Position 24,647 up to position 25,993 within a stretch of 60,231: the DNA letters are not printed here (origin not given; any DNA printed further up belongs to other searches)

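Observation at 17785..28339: Uncharacterised catabolic island: TRAP uptake, SDR, cupin, M20 deacylase, HIBADH-like dehydrogenase, transaldolase-like enzyme and class-III aminotransferase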

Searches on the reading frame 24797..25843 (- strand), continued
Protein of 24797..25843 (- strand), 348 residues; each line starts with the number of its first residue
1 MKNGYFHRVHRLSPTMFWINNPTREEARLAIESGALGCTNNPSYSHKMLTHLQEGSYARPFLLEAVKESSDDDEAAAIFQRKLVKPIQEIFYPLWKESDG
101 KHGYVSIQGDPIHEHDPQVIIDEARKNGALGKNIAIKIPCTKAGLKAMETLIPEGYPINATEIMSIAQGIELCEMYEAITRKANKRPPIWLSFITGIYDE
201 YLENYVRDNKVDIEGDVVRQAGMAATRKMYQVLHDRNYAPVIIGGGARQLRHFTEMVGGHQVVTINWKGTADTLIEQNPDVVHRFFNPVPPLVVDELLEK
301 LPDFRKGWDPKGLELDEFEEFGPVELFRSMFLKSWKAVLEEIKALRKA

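Call 53: search_protein_families(library=ncbifam, proteins=[L014:3967-4794:+, L061:5025-5846:+, L014:9195-9857:+, L014:5796-6785:+, L014:1137-2258:-, L014:2607-3965:+, L019:8129-9160:+, L075:4459-5454:+, L038:527-1579:+], max_evalue=1e-8)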
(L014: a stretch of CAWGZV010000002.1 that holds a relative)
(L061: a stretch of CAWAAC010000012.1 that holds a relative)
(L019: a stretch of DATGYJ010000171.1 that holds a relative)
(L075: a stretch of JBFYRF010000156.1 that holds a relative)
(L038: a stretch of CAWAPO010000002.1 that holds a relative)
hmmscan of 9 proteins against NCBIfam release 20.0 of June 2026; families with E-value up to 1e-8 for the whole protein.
L014:3967-4794:+ (275 aa): 9 families
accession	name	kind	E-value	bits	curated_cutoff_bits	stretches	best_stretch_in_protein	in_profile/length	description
NF041099.2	keto_glucon_epim_IolO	equivalog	3.1e-54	184.1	300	1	1-268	1-265/269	5-keto-L-gluconate epimerase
NF051856.1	PsicseEpim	equivalog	3.3e-30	105.9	300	1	29-248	22-243/287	D-psicose 3-epimerase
TIGR03234.1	OH-pyruv-isom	equivalog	2.7e-21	76.1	353.45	1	24-259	15-247/254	hydroxypyruvate isomerase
NF043033.1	OxoTetrIsom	equivalog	1.3e-19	70.9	325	1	25-250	17-237/251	2-oxo-tetronate isomerase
NF007444.0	PRK09997.1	equivalog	2.5e-14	53.4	465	1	24-250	14-241/258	hydroxypyruvate isomerase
NF042435.1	DhshikDhtase_QuiC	equivalog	2.3e-12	46.2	1200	1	21-251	10-241/635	3-dehydroshikimate dehydratase QuiC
TIGR04379.1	myo_inos_iolE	equivalog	5e-10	39.4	290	0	223-249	239-265/290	myo-inosose-2 dehydratase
NF007441.0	PRK09989.1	equivalog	5.4e-10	39.5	412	1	27-249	19-240/258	HPr family phosphocarrier protein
NF009688.0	PRK13209.1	subfamily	8.6e-10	38.1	317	1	24-256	22-256/286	L-ribulose-5-phosphate 3-epimerase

L061:5025-5846:+ (273 aa): 3 families
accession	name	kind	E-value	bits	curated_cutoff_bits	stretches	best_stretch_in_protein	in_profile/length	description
NF009689.0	PRK13210.1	subfamily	1.5e-12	47.3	200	1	55-249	64-255/286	L-ribulose-5-phosphate 3-epimerase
NF009688.0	PRK13209.1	subfamily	2.6e-12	46.3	317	1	56-249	69-253/286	L-ribulose-5-phosphate 3-epimerase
TIGR00542.1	hxl6Piso_put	equivalog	1.1e-09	38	272.15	1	75-249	82-248/279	L-ribulose-5-phosphate 3-epimerase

L014:9195-9857:+ (220 aa): 0 families

L014:5796-6785:+ (329 aa): 3 families
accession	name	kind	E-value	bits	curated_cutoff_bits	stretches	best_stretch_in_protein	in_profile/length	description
TIGR03182.1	PDH_E1_alph_y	equivalog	1.7e-100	336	393.85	1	16-329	3-315/315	pyruvate dehydrogenase (acetyl-transferring) E1 component subunit alpha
TIGR03181.1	PDH_E1_alph_x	equivalog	2e-68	230.8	411.35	1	6-329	15-328/341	pyruvate dehydrogenase (acetyl-transferring) E1 component subunit alpha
NF004559.0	PRK05899.2-5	equivalog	1.2e-11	43.6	488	1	121-251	124-252/627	transketolase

L014:1137-2258:- (373 aa): 14 families
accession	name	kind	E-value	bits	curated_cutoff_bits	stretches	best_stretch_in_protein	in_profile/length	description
NF007310.0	PRK09795.1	equivalog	2.7e-43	148.2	393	1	146-367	121-348/361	aminopeptidase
NF040821.1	dipep_PepQ_Arch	equivalog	4.2e-39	134.5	630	1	109-369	81-340/346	Xaa-Pro dipeptidase PepQ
TIGR00500.1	met_pdase_I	equivalog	6.9e-31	107.6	171.35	1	152-345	3-205/247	type I methionyl aminopeptidase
NF011720.0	PRK15173.1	subfamily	1.3e-22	80.3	420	1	89-369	55-334/343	peptidase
NF011173.0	PRK14575.1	equivalog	1.6e-22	80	850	1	89-369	118-397/406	putative peptidase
NF008970.0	PRK12318.1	equivalog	1.2e-19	70.6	267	1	221-344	119-245/291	methionyl aminopeptidase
NF011174.0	PRK14576.1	subfamily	3.4e-18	65.7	487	1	102-369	127-396/405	putative endopeptidase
NF008131.0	PRK10879.1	equivalog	5.7e-16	58.3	465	1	148-290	169-312/438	Xaa-Pro aminopeptidase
NF009533.0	PRK12897.1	equivalog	2.8e-15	56.4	488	1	153-343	5-204/248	type I methionyl aminopeptidase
NF038259.1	ectoine_DoeA_2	exception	8e-14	51.1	575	1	95-367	94-376/386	ectoine hydrolase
TIGR00501.1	met_pdase_II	equivalog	1.6e-13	50.9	222.65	1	161-352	9-199/295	type II methionyl aminopeptidase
NF005583.0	PRK07281.1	equivalog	6.1e-13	48.7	445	1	245-346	133-238/286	methionyl aminopeptidase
NF043017.1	DimsulpropLyDddP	equivalog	1.1e-11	44.3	600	1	147-369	200-435/443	dimethylsulfonioproprionate lyase DddP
TIGR02993.1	ectoine_eutD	equivalog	9.4e-11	41.5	613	1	14-368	23-381/391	ectoine hydrolase DoeA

L014:2607-3965:+ (452 aa): 69 families (the best 25 are shown)
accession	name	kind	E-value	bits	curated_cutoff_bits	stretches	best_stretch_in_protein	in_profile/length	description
NF005375.0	PRK06917.1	equivalog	1e-137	459.6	535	1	13-446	11-440/448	aspartate aminotransferase family protein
NF005685.0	PRK07483.1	equivalog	2.5e-129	432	485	1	9-444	5-437/444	aspartate aminotransferase family protein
NF005102.0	PRK06541.1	equivalog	1.1e-109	367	574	1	13-446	31-457/460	aspartate aminotransferase family protein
NF005683.0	PRK07481.1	subfamily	1.2e-104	350.8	575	1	15-446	27-451/453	hypothetical protein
NF005682.0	PRK07480.1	subfamily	4.4e-102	342.1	510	1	19-446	38-453/459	aminotransferase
NF005447.0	PRK07036.1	equivalog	3.2e-98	329.4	618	1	18-446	37-456/468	aminotransferase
NF004767.0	PRK06105.1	subfamily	9.6e-96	321.1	517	1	19-446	33-451/460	aminotransferase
NF005684.0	PRK07482.1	subfamily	5.2e-94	315.4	687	1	14-445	30-455/464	hypothetical protein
NF004718.0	PRK06062.1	subfamily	2.4e-90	303.3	472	1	19-446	41-450/454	hypothetical protein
NF005812.0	PRK07678.1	subfamily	1.1e-89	301.2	488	1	19-445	32-450/451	aminotransferase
NF005993.0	PRK08117.1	subfamily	5.9e-80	269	574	1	19-446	28-431/433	aspartate aminotransferase family protein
NF049939.1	HyAminethphonNHLyPbfA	equivalog_domain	1.1e-79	268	525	1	19-444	46-441/442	(R)-1-hydroxy-2-aminoethylphosphonate ammonia-lyase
TIGR00508.1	bioA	equivalog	1.3e-79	267.8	405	1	14-442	11-418/419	adenosylmethionine--8-amino-7-oxononanoate transaminase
NF004625.0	PRK05965.1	subfamily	2.3e-79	267.2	729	1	18-445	30-448/460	hypothetical protein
NF004426.0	PRK05769.1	equivalog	1.4e-78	264.7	552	1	15-444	34-439/441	acetyl ornithine aminotransferase family protein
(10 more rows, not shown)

L019:8129-9160:+ (343 aa): 9 families
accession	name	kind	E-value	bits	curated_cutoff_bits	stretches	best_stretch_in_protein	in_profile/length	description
NF004559.0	PRK05899.2-5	equivalog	2.6e-74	250.6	488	1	18-335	306-625/627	transketolase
TIGR00204.1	dxs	equivalog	4.2e-51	174.2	465.95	1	20-316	300-597/616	1-deoxy-D-xylulose-5-phosphate synthase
NF004556.0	PRK05899.2-2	equivalog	2.6e-41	141.6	575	1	28-334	320-638/639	transketolase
NF003933.0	PRK05444.2-2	equivalog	1.2e-33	116.6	395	1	24-329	283-600/606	1-deoxy-D-xylulose-5-phosphate synthase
NF008968.0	PRK12315.1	subfamily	3.3e-27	95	510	1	29-333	278-580/582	1-deoxy-D-xylulose-5-phosphate synthase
NF008854.0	PRK11892.1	equivalog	1.2e-24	86.8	454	1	14-292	126-418/464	pyruvate dehydrogenase complex E1 component subunit beta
NF006667.0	PRK09212.1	subfamily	9.8e-24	83.8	321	1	30-293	4-280/327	pyruvate dehydrogenase complex E1 component subunit beta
TIGR00232.1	tktlase_bact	equivalog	7.9e-19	67.5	682.25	1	14-253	334-579/654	transketolase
NF004558.0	PRK05899.2-4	equivalog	1.4e-12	46.8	788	1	48-252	362-573/651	transketolase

L075:4459-5454:+ (331 aa): 4 families
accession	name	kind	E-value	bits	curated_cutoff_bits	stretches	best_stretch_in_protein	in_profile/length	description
NF004559.0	PRK05899.2-5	equivalog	8.5e-79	265.4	488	1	30-306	9-281/627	transketolase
NF004556.0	PRK05899.2-2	equivalog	2.1e-62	211.3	575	1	30-305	8-277/639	transketolase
TIGR00232.1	tktlase_bact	equivalog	7.3e-45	153.5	682.25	1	42-303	3-272/654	transketolase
NF004558.0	PRK05899.2-4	equivalog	1.5e-30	106.2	788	1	44-242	8-213/651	transketolase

L038:527-1579:+ (350 aa): 16 families
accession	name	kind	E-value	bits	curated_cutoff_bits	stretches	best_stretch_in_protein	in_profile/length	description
TIGR02089.1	TTC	equivalog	1.8e-138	461.3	470.4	1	1-349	1-351/352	tartrate dehydrogenase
NF006048.0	PRK08194.1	equivalog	1.1e-130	435.9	501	1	1-349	1-348/352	tartrate dehydrogenase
NF002898.0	PRK03437.1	equivalog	2.8e-113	378.7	393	1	2-348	3-343/347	3-isopropylmalate dehydrogenase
TIGR02088.1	LEU3_arch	subfamily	3.9e-92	308.9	409.8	1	6-346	1-323/324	isopropylmalate/isohomocitrate dehydrogenases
NF040626.1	AksF2_Meth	equivalog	1.6e-86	290.6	540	1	4-348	2-328/333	homoisocitrate dehydrogenase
TIGR00169.1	leuB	equivalog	9.7e-80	268.2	353.2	1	5-345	1-344/349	3-isopropylmalate dehydrogenase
NF040619.1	AksF_Meth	equivalog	4.3e-78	262.8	500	1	5-345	3-342/343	homoisocitrate dehydrogenase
NF006529.0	PRK08997.1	equivalog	3.1e-75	253.2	510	1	1-348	1-333/335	isocitrate dehydrogenase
NF006673.0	PRK09222.1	equivalog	2.7e-70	237.7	509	1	3-338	4-323/482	NADP-dependent isocitrate dehydrogenase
NF040855.1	iso_homocit_dh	equivalog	5.8e-65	219.8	680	1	4-348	2-317/345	isocitrate--homoisocitrate dehydrogenase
TIGR00175.1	mito_nad_idh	equivalog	3.9e-64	216.9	432.4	1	92-349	84-333/334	isocitrate dehydrogenase (NAD(+))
TIGR02924.1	ICDH_alpha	equivalog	2.1e-58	198.5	561.35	1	8-334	5-315/473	isocitrate dehydrogenase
TIGR00183.1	prok_nadp_idh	equivalog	2.2e-39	135.5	567.3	2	221-329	284-389/417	isocitrate dehydrogenase (NADP(+))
NF005425.0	PRK07006.1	equivalog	2.6e-36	125.3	490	2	220-325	283-385/416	NADP-dependent isocitrate dehydrogenase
NF005036.0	PRK06451.1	equivalog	1.2e-31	109.9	484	2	225-333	281-386/412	NADP-dependent isocitrate dehydrogenase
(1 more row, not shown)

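Call 64: predict_structure(alignment_id=A1)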
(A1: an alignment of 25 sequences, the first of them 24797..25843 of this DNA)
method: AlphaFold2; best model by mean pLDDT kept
length: 348 residues; sequences in the alignment: 25
mean_pLDDT: 94.3   pTM: 0.91
mean pLDDT of the five models: 94.3, 93.0, 92.2, 85.6, 85.2
residues with pLDDT >= 90: 311; 70-90: 33; 50-70: 4; < 50: 0
segments of 3 or more residues with pLDDT < 50: none
pLDDT, mean of each block of 10 residues (from residue 1): 89 95 97 96 95 96 98 97 98 98 95 95 98 96 96 97 90 97 96 88 96 93 93 96 80 90 93 94 91 96 96 93 91 96 96
secondary structure, 60 per line:
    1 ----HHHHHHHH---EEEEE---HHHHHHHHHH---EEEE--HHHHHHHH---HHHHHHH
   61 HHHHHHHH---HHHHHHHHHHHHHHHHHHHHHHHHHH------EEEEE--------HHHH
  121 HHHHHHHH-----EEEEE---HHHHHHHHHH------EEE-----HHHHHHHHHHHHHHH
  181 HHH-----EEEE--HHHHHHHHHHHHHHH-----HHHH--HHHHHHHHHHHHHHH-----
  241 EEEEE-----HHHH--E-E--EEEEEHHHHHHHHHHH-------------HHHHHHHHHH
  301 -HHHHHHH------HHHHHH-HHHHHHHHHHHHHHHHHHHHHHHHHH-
elements in order: H5-12 E16-20 H24-33 E37-40 H43-50 H54-68 H72-97 E104-108 H117-128 E134-138 H142-151 E158-160 H166-183 E189-192 H195-209 H215-218 H221-235 E241-245 H251-254 E262-266 H267-277 H291-300 H302-308 H315-320 H322-347

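Call 66: fold_search(model_id=the predicted structure, library=pdb)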
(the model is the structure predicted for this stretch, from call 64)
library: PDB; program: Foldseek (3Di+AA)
matches with E <= 10: 1611; with E <= 0.001: 141
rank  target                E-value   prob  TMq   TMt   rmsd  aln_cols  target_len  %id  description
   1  7oey_A                3.5e-16  1.00  0.78  0.78   4.0       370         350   18  Neisseria gonnorhoeae variant E93Q at 1.35 angstrom resolution (released 2022-02-02)
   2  3r5e                  7.9e-16  1.00  0.79  0.76   4.1       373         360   20  TRANSALDOLASE from Corynebacterium glutamicum (released 2012-02-08)
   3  7bbx                  1.5e-15  1.00  0.77  0.77   4.1       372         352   18  Neisseria gonorrhoeae transaldolase, variant K8A (released 2021-03-24)
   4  7bbw_A                1.5e-15  1.00  0.76  0.76   4.5       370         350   18  Neisseria gonorrhoeae transaldolase, variant C38S (released 2021-03-24)
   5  3clm                  2.3e-15  1.00  0.76  0.75   4.6       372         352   18  Crystal structure of transaldolase (YP_208650.1) from Neisseria gonorrhoeae FA 1090 at 1.14 A resolution (released 2008-04-01)
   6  3tk7_B                2.3e-13  1.00  0.65  0.71   7.4       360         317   15  2.0 Angstrom Resolution Crystal Structure of Transaldolase B (TalA) from Francisella tularensis in Covalent Complex wi (released 2011-09-07)
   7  3te9_B                2.5e-13  1.00  0.68  0.75   6.7       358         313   14  1.8 Angstrom Resolution Crystal Structure of K135M Mutant of Transaldolase B (TalA) from Francisella tularensis in Com (released 2011-08-24)
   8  3upb_A                2.8e-13  1.00  0.67  0.75   6.3       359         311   14  1.5 Angstrom Resolution Crystal Structure of Transaldolase from Francisella tularensis in Covalent Complex with Arabin (released 2011-11-30)
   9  3igx_A                3.9e-13  1.00  0.70  0.75   6.4       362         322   14  1.85 Angstrom Resolution Crystal Structure of Transaldolase B (talA) from Francisella tularensis. (released 2009-08-11)
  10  9qpk_C                4.4e-13  1.00  0.70  0.77   4.7       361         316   16  E.coli TalB mutant E96Q, F178Y, R300E (released 2026-04-08)
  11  1ucw_A                4.9e-13  1.00  0.69  0.76   6.5       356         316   17  COMPLEX OF TRANSALDOLASE WITH THE REDUCED SCHIFF-BASE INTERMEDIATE (released 1997-07-07)
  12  3cq0_A                5.7e-13  1.00  0.67  0.71   6.5       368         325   15  Crystal Structure of TAL2_YEAST (released 2009-04-07)
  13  3cq0_B                6.7e-13  1.00  0.68  0.73   6.3       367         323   15  Crystal Structure of TAL2_YEAST (released 2009-04-07)
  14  1onr_A                7.9e-13  1.00  0.69  0.75   6.5       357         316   17  STRUCTURE OF TRANSALDOLASE B (released 1997-03-12)
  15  9qpk_A                8.3e-13  1.00  0.69  0.74   6.3       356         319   17  E.coli TalB mutant E96Q, F178Y, R300E (released 2026-04-08)
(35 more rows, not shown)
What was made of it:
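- On Transaldolase (EC 2.2.1.2, TalB / NgTAL type): Foldseek TM 0.76-0.79 to the N. gonorrhoeae and C. glutamicum TALs (calls 64, 66).
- Closest known: Fructose-6-phosphate aldolase. Same: Same fold (Foldseek TM 0.76-0.79, call 66).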

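Call 84: search_protein_representatives(alignment_id=A1)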
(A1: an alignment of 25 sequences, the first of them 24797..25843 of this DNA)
Query: 25 sequences, 349 profile positions. Proteins with E-value up to 0.001 (for the whole library): 3368; up to 1e-10: 1150; up to 1e-30: 209. The best 150 are listed.
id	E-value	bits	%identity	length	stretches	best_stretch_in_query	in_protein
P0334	4.5e-141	486.4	-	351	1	2-348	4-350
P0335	8.3e-132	455.9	-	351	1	2-348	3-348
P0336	3.9e-128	443.9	-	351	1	3-348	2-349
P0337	2.1e-126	438.2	-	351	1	1-348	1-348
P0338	6.4e-120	416.8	-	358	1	2-348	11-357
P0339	1.3e-118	412.5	-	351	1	1-348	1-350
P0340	1.6e-117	409.0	-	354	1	3-348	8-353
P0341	2.4e-117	408.4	-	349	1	4-348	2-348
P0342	6.1e-116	403.8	-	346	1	2-344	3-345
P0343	2.7e-114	398.3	-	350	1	3-348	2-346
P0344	3.7e-112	391.3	-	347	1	4-346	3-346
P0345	4.8e-111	387.7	-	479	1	1-347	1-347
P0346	3.9e-110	384.7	-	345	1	3-348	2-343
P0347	6.0e-106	370.9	-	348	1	4-348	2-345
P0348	1.0e-104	366.9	-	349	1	3-348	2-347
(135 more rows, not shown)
